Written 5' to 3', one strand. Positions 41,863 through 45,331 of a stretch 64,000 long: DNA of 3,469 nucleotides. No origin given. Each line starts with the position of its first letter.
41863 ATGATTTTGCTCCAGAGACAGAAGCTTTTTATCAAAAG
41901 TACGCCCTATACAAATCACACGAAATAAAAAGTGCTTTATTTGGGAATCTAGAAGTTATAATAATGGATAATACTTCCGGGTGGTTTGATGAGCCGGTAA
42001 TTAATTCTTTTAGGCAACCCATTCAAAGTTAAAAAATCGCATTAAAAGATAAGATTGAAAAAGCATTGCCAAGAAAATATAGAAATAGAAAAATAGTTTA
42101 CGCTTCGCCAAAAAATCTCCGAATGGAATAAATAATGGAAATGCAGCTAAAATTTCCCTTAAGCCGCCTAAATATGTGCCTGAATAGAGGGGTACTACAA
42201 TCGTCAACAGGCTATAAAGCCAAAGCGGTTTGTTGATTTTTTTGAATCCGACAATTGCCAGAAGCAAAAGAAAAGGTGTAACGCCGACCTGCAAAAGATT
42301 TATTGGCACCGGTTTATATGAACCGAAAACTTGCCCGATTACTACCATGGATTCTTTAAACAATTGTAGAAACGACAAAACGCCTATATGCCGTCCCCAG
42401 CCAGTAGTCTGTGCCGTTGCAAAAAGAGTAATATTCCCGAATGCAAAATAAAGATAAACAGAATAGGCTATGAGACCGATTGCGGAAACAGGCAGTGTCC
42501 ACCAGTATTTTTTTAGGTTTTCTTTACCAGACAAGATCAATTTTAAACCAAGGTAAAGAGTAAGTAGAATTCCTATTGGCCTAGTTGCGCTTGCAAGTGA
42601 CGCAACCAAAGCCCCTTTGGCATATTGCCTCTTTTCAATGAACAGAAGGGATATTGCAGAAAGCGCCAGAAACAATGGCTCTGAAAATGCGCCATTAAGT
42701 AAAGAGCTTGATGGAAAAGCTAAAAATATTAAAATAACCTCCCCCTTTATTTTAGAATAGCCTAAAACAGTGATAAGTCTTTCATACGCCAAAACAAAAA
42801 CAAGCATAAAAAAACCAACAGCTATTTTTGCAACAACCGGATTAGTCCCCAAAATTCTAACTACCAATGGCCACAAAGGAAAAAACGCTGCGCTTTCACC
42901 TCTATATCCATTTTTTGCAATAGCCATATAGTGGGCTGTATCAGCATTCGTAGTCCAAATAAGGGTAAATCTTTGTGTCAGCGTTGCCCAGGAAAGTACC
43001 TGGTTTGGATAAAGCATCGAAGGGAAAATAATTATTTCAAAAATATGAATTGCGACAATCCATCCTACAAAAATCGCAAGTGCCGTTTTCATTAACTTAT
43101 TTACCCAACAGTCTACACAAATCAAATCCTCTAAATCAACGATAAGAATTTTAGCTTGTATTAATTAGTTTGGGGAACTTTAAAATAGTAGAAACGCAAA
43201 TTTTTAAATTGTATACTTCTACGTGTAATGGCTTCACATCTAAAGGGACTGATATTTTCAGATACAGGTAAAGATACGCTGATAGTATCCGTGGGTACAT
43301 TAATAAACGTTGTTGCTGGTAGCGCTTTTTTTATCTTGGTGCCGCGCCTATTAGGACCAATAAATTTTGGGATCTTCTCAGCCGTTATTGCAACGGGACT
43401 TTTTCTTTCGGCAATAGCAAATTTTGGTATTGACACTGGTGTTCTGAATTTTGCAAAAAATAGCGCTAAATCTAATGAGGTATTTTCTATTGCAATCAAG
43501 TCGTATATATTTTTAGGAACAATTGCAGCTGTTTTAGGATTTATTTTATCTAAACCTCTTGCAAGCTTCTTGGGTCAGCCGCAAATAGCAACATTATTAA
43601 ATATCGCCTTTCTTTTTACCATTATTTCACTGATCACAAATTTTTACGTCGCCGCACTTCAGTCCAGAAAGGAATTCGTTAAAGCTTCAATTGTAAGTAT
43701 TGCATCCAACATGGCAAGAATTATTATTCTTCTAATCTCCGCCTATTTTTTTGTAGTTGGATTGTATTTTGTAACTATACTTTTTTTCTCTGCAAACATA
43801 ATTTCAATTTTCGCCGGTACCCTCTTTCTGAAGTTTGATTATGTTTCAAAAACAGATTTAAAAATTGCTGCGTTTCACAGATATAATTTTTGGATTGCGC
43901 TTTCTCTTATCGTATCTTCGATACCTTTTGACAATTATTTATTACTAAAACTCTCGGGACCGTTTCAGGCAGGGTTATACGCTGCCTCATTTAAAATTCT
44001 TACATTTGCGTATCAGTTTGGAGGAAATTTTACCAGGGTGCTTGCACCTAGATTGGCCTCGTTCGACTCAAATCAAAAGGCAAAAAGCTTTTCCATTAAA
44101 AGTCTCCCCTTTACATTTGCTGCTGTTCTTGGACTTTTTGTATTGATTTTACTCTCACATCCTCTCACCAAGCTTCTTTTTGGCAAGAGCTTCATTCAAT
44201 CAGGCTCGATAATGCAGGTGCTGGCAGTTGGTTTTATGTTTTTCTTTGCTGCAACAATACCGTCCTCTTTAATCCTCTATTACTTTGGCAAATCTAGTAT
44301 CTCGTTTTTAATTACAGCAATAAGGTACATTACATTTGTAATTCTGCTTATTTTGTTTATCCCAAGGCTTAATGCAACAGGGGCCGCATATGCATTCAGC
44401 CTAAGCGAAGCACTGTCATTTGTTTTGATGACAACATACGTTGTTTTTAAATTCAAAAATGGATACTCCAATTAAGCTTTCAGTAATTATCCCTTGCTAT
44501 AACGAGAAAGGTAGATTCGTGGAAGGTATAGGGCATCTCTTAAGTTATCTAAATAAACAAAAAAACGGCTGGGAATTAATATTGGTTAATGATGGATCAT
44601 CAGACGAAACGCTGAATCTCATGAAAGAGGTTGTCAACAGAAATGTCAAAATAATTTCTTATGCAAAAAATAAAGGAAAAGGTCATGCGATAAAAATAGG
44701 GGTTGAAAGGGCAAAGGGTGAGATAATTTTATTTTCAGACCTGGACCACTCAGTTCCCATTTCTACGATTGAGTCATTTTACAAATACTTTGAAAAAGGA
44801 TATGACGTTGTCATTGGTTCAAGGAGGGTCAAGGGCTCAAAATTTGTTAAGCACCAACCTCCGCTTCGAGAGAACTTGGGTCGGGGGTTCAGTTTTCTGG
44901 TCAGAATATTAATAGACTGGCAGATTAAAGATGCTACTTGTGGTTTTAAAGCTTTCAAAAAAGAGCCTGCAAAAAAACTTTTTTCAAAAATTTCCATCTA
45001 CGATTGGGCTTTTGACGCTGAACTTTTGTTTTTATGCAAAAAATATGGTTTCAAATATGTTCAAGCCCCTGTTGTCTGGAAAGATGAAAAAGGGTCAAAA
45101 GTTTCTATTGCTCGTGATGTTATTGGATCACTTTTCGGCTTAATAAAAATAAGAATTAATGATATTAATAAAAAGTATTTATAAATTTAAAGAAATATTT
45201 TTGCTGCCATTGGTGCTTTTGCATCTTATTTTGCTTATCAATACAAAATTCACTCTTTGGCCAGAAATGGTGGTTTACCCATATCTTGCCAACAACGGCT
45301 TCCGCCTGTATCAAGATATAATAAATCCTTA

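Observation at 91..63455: About 63 kb of contiguous glycan-assembly genes with an unusually high density of GT-C enzymes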

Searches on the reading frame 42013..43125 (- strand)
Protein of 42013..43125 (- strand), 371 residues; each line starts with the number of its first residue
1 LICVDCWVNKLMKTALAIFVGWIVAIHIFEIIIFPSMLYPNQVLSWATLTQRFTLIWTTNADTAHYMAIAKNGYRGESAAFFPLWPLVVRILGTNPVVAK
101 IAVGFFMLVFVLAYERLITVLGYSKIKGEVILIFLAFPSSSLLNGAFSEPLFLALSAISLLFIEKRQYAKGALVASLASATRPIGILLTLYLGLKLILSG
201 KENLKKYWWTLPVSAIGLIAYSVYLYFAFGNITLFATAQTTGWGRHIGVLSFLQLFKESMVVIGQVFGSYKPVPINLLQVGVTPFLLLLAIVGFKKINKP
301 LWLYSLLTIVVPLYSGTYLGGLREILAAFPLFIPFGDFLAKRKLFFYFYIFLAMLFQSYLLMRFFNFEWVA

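Call 7: search_protein_families(library=pfam, proteins=[window:42013-43125:-], max_evalue=0.01)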
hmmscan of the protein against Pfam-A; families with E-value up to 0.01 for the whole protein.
window:42013-43125:- (371 aa): 0 families

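Call 19: search_protein_families(library=ncbifam, proteins=[window:42013-43125:-], max_evalue=0.1)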
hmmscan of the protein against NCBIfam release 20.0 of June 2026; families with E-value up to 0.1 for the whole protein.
window:42013-43125:- (371 aa): 1 family
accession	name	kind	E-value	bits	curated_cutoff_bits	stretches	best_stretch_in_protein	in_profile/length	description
NF046093.1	AZOBR_p60025_fam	subfamily_domain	0.00031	20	150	1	83-219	98-229/232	AZOBR_p60025 family cell surface glycopolymer formation protein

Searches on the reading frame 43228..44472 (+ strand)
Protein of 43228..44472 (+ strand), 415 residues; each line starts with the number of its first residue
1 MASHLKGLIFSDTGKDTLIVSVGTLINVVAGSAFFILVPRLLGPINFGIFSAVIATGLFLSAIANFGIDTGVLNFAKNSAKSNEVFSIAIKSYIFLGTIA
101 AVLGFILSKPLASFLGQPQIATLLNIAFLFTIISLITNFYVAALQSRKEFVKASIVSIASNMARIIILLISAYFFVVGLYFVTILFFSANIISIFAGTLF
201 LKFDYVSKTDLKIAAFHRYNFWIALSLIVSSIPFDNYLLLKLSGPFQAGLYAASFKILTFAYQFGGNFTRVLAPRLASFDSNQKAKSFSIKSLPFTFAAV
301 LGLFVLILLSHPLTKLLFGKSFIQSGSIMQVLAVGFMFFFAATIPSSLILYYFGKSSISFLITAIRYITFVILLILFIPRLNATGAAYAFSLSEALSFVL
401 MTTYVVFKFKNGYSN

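Call 7: search_protein_families(library=pfam, proteins=[window:43228-44472:+], max_evalue=0.01)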
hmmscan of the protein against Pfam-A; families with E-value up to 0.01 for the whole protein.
window:43228-44472:+ (415 aa): 2 families
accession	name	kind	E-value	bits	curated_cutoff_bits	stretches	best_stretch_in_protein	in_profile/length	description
PF01943.22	Polysacc_synt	-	1.6e-16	61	28.2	1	14-278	2-272/274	Polysaccharide biosynthesis protein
PF13440.11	Polysacc_synt_3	-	8.8e-15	55.1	23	1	39-324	3-290/293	Polysaccharide biosynthesis protein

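Call 15: find_encoding_contigs(protein=window:43228-44472:+, flank=10000, max_places=5)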
Protein window:43228-44472:+ (415 aa): 10 contigs read that carry it; 4 places shown.
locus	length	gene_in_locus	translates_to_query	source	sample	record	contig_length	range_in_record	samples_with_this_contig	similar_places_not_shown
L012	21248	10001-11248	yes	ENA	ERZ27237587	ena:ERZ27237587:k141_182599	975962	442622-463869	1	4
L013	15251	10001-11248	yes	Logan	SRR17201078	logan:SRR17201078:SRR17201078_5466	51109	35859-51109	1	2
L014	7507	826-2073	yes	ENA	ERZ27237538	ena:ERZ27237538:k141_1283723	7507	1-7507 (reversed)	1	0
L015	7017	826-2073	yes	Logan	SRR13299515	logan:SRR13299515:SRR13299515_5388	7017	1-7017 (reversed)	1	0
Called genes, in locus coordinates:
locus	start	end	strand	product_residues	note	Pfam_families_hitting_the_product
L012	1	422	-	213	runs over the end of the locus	PF01209:Ubie_methyltran, PF13489:Methyltransf_23, PF05175:MTS (weak), PF07021:MetW, PF13847:Methyltransf_31, PF08241:Methyltransf_11, PF08242:Methyltransf_12, PF13649:Methyltransf_25, +2 more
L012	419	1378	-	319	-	PF01073:3Beta_HSD, PF01370:Epimerase, PF02719:Polysacc_synt_2 (faint), PF04321:RmlD_sub_bind, PF07993:NAD_binding_4 (faint), PF16363:GDP_Man_Dehyd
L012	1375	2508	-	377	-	PF00155:Aminotran_1_2, PF01041:DegT_DnrJ_EryC1, PF01212:Beta_elim_lyase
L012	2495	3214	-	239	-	PF00535:Glycos_transf_2, PF13641:Glyco_tranf_2_3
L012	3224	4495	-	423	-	-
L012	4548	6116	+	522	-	PF09913:DUF2142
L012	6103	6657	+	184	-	PF00132:Hexapep, PF14602:Hexapep_2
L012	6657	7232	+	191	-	PF13489:Methyltransf_23, PF00891:Methyltransf_2 (weak), PF03848:TehB, PF13847:Methyltransf_31, PF08241:Methyltransf_11, PF08242:Methyltransf_12, PF13649:Methyltransf_25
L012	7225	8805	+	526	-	-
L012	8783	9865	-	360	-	-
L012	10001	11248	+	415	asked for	PF01943:Polysacc_synt, PF13440:Polysacc_synt_3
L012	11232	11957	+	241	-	PF00535:Glycos_transf_2, PF10111:Glyco_tranf_2_2, PF13641:Glyco_tranf_2_3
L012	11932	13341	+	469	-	-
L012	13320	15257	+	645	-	PF09586:YfhO (weak)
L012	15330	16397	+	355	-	PF13439:Glyco_transf_4 (weak), PF00534:Glycos_transf_1, PF13692:Glyco_trans_1_4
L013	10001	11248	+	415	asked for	PF01943:Polysacc_synt, PF13440:Polysacc_synt_3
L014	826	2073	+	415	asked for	PF01943:Polysacc_synt, PF13440:Polysacc_synt_3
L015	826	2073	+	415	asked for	PF01943:Polysacc_synt, PF13440:Polysacc_synt_3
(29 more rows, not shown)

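Call 72: search_protein_families(library=ncbifam, proteins=[window:43228-44472:+], max_evalue=0.001)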
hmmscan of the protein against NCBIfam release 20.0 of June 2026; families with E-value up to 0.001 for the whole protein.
window:43228-44472:+ (415 aa): 1 family
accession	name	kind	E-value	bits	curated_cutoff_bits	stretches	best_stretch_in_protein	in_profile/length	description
NF007773.0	PRK10459.1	equivalog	1.5e-09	37.3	273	1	21-405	15-402/492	MOP flippase family protein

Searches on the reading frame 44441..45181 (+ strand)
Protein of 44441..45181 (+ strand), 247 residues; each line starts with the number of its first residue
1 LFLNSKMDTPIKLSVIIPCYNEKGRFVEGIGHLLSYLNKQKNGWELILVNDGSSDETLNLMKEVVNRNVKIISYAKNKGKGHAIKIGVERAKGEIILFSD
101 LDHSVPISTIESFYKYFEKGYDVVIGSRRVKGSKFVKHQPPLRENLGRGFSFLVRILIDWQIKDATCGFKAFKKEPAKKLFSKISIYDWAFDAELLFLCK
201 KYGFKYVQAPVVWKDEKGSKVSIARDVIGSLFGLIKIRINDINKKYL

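Call 7: search_protein_families(library=pfam, proteins=[window:44441-45181:+], max_evalue=0.01)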
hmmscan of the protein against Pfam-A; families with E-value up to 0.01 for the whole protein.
window:44441-45181:+ (247 aa): 3 families
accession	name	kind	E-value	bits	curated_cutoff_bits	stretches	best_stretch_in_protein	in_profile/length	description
PF00535.33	Glycos_transf_2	-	4.6e-32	111.7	23.3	1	14-181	1-168/168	Glycosyl transferase family 2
PF10111.15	Glyco_tranf_2_2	-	1.2e-09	38.5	27.3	1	14-105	1-94/276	Glycosyltransferase like family 2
PF13641.12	Glyco_tranf_2_3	-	8.1e-07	29.7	27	1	13-131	3-126/230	Glycosyltransferase like family 2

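Call 20: search_protein_families(library=ncbifam, proteins=[window:44441-45181:+], max_evalue=0.001)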
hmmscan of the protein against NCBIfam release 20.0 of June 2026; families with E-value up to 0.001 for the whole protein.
window:44441-45181:+ (247 aa): 21 families
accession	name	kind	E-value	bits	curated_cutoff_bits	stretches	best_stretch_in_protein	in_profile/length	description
NF047588.1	GlcsyltransPgfSStrep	equivalog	7.7e-25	87.7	500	1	11-182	1-169/308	glycosyltransferase PgfS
TIGR03937.1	PgaC_IcaA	equivalog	1.5e-16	60.4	422.3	1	9-120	43-153/407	poly-beta-1,6-N-acetyl-D-glucosamine synthase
NF041391.1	DPhHxTase_Halo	equivalog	1.8e-16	59.8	375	1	28-219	8-189/213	dolichyl-phosphate hexose transferase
NF007986.1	PRK10714.1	equivalog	7.7e-16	58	529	1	12-135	7-134/316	undecaprenyl-phosphate 4-deoxy-4-formamido-L-arabinose transferase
NF041875.1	EPS_EpsD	equivalog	3.6e-13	49.6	370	1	13-126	1-114/325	exopolysaccharide biosynthesis glycosyltransferase EpsD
TIGR04283.1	glyco_like_mftF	equivalog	7.9e-13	48.5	182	1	13-117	1-97/221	TIGR04283 family arsenosugar biosynthesis glycosyltransferase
NF007482.0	PRK10073.1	equivalog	1.2e-12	47.5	423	1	9-105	4-98/334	glycosyltransferase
NF058614.1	PPMAGASynPpgS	equivalog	9.2e-12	44.9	370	1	15-211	4-194/226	polyprenyl-phospho-N-acetylgalactosaminyl synthase PpgS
NF038302.1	EPS_HpsE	equivalog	1e-10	41.1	300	1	11-131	1-125/307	hormogonium polysaccharide biosynthesis glycosyltransferase HpsE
TIGR04182.1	glyco_TIGR04182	equivalog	1.4e-10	41.1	325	1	13-216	2-193/293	S-layer glycoprotein N-glycosyltransferase AglJ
NF047683.1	TeichurnBiosyTuaG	equivalog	1e-09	38.4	400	1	12-105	7-99/252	teichuronic acid biosynthesis protein TuaG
NF050050.1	ProtGlycPglI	equivalog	3.4e-09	36.5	500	1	12-131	3-122/306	GalNAc(5)-diNAcBac-PP-undecaprenol beta-1,3-glucosyltransferase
NF010496.0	PRK13915.1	equivalog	1.6e-08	34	262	1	10-102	30-126/307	glucosyl-3-phosphoglycerate synthase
TIGR03965.1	mycofact_glyco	equivalog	3.8e-08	32.6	280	1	8-105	71-167/467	mycofactocin biosynthesis glycosyltransferase MftF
NF053739.1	GlytfEpsEBac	equivalog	8.5e-07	28.2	450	1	12-123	2-115/265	glycosyltransferase EpsE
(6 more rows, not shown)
